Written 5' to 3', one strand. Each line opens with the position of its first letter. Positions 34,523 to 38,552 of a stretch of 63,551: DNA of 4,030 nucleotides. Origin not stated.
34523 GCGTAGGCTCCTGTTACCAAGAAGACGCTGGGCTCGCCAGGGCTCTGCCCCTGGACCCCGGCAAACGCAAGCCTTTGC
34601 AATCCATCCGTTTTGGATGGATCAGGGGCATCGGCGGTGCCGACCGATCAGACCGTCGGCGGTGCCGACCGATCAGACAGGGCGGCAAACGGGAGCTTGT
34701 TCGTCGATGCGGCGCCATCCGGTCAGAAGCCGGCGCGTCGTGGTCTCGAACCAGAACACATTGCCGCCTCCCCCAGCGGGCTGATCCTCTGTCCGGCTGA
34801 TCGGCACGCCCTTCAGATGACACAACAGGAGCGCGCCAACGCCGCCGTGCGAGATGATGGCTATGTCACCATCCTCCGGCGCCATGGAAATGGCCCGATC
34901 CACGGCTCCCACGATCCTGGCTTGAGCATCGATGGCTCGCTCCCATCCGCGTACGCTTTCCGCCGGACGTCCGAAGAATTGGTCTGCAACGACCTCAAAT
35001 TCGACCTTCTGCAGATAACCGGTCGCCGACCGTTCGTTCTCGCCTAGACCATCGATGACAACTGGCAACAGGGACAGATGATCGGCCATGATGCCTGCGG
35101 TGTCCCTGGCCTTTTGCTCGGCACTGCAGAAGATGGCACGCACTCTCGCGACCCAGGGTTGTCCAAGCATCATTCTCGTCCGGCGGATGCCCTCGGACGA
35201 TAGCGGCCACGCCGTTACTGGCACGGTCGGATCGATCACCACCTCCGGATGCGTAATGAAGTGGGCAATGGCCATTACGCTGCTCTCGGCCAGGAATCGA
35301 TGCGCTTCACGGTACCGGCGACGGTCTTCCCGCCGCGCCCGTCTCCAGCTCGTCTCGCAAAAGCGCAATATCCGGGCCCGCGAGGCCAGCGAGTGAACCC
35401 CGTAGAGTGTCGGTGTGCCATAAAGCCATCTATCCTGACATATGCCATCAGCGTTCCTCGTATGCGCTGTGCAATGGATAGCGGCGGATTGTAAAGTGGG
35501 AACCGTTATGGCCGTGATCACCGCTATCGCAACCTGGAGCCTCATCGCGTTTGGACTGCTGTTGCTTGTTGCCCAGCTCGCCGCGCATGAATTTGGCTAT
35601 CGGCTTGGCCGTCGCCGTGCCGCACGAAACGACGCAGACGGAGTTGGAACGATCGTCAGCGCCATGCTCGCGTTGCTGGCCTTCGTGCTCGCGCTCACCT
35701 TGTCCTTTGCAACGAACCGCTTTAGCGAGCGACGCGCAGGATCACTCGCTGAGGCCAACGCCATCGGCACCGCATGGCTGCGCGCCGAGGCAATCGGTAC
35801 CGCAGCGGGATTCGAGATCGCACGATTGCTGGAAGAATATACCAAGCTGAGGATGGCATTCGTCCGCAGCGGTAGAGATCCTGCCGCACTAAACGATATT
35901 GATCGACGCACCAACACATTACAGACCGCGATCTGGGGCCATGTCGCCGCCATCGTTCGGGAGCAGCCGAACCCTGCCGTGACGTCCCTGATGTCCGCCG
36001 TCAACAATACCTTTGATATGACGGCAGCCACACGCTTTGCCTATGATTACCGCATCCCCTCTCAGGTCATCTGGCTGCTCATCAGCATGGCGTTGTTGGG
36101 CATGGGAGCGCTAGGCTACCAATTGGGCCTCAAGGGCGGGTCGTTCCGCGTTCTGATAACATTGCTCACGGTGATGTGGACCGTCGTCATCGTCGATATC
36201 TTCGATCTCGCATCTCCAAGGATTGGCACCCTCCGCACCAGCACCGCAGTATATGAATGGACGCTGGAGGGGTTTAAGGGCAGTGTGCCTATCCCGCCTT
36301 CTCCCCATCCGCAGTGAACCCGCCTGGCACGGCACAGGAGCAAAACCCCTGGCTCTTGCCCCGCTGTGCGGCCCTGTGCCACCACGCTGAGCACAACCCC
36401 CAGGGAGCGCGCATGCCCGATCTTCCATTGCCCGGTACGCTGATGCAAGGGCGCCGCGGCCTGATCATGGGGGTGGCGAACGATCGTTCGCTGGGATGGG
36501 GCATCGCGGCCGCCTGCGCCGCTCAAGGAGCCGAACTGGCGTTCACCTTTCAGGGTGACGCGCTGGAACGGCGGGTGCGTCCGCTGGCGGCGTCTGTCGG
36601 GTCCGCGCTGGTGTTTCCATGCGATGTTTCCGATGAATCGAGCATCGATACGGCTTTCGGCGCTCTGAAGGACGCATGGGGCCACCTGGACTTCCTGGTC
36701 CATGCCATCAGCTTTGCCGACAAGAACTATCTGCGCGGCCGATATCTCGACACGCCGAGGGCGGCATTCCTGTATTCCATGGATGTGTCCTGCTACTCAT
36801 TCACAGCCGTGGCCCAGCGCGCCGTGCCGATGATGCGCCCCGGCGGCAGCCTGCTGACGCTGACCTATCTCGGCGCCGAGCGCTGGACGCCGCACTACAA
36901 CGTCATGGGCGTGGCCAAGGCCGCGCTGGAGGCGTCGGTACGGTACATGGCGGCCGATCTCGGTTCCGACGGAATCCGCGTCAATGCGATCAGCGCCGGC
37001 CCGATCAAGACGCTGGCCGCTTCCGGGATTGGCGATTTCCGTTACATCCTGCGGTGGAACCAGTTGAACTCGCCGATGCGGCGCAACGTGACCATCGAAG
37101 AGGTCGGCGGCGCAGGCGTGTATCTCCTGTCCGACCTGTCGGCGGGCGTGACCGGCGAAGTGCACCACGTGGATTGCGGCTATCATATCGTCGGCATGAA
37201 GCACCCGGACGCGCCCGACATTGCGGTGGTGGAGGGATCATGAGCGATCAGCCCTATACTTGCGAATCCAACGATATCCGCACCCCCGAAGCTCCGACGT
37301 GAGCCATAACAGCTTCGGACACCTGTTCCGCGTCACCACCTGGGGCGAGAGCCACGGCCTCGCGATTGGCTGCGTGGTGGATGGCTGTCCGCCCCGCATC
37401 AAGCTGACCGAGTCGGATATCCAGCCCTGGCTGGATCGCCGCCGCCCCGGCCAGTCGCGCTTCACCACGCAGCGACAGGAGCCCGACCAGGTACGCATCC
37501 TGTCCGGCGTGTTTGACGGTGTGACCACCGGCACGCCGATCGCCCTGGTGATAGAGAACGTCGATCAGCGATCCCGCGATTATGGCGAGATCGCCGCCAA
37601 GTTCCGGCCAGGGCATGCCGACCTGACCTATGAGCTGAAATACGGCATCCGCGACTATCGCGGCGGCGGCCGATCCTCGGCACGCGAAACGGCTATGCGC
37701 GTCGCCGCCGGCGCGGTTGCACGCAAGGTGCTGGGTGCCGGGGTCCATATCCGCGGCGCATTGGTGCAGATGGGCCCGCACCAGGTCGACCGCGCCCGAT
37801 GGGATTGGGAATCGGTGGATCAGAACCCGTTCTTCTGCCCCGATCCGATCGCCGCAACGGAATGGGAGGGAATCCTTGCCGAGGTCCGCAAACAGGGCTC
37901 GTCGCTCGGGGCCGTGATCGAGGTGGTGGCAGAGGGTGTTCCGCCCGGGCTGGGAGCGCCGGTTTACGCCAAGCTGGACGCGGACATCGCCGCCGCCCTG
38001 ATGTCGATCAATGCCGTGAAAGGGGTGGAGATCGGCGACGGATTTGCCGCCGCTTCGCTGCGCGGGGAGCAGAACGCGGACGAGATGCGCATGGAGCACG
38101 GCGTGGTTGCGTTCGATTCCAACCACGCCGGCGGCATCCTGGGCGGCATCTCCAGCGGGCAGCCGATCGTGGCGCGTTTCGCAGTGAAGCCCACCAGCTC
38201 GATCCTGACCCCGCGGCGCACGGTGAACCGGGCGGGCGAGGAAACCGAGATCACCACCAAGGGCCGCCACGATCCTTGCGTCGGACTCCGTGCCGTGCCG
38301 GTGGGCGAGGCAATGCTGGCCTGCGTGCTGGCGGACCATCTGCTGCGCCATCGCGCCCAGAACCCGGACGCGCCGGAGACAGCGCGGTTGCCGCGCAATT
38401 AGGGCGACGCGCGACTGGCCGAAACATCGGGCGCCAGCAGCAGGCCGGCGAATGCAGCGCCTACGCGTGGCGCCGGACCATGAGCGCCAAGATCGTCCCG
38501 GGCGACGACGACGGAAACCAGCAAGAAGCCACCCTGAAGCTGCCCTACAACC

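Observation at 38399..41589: Uncharacterised three-gene module: small soluble protein, 3-TM protein and a secreted trypsin-like protease with a duplicated orphan C-terminal domain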

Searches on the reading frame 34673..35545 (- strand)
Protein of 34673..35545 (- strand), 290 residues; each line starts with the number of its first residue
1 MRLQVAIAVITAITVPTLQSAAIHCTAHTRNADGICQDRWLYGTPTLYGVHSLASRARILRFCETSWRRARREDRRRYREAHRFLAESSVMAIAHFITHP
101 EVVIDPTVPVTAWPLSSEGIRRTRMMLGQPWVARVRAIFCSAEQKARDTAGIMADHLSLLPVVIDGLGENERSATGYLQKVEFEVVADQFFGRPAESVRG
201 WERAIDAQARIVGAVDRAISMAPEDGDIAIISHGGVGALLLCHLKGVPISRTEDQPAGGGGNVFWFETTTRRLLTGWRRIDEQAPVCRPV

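Call 62: search_protein_families(library=pfam, proteins=[window:34673-35545:-], max_evalue=0.001)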
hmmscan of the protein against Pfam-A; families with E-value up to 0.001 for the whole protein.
window:34673-35545:- (290 aa): 1 family
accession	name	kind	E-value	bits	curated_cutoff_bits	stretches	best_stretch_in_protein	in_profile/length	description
PF00300.27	His_Phos_1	-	2.7e-12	47.2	21.7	1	114-254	24-168/194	Histidine phosphatase superfamily (branch 1)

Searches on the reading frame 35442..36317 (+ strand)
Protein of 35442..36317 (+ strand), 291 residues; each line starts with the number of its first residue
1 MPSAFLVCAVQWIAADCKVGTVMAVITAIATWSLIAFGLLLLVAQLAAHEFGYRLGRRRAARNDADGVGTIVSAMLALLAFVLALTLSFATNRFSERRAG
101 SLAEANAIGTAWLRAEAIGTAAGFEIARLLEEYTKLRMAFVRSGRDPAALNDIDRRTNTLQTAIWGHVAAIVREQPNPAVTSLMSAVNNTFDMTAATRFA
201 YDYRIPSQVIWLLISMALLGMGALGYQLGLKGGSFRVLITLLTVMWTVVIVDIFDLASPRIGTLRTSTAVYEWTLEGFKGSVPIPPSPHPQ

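Call 62: search_protein_families(library=pfam, proteins=[window:35442-36317:+], max_evalue=0.001)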
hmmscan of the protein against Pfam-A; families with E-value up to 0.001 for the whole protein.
window:35442-36317:+ (291 aa): 1 family
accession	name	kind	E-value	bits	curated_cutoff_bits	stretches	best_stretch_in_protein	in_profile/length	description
PF14023.12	Bestrophin-like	-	6.2e-05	23.1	32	1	42-269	4-230/232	Bestrophin-like domain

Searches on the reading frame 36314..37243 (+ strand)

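Call 62: search_protein_families(library=pfam, proteins=[window:36314-37243:+], max_evalue=0.001)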
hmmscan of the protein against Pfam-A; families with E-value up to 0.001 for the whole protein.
window:36314-37243:+ (309 aa): 2 families
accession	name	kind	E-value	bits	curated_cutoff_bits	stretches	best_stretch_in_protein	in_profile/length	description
PF13561.12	adh_short_C2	-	1.6e-89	300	27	1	53-291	1-236/236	Enoyl-(Acyl carrier protein) reductase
PF00106.31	adh_short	-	5.8e-18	65.5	26.6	1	57-235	9-186/195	short chain dehydrogenase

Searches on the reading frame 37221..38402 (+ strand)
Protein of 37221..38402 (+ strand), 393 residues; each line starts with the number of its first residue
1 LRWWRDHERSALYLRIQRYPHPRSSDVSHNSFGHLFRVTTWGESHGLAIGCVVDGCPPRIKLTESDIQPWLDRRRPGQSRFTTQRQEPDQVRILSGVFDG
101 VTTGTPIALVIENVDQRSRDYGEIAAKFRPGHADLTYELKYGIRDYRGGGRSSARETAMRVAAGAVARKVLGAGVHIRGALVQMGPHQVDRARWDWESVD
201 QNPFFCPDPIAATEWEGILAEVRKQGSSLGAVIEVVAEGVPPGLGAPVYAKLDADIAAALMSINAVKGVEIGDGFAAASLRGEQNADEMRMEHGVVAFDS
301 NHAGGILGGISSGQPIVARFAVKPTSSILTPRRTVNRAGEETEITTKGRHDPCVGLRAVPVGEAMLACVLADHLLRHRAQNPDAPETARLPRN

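Call 62: search_protein_families(library=pfam, proteins=[window:37221-38402:+], max_evalue=0.001)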
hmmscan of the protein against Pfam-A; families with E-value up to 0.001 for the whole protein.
window:37221-38402:+ (393 aa): 1 family
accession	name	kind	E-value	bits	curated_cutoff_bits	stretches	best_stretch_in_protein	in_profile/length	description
PF01264.26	Chorismate_synt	-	5.6e-139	462.9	27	1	36-375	1-327/327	Chorismate synthase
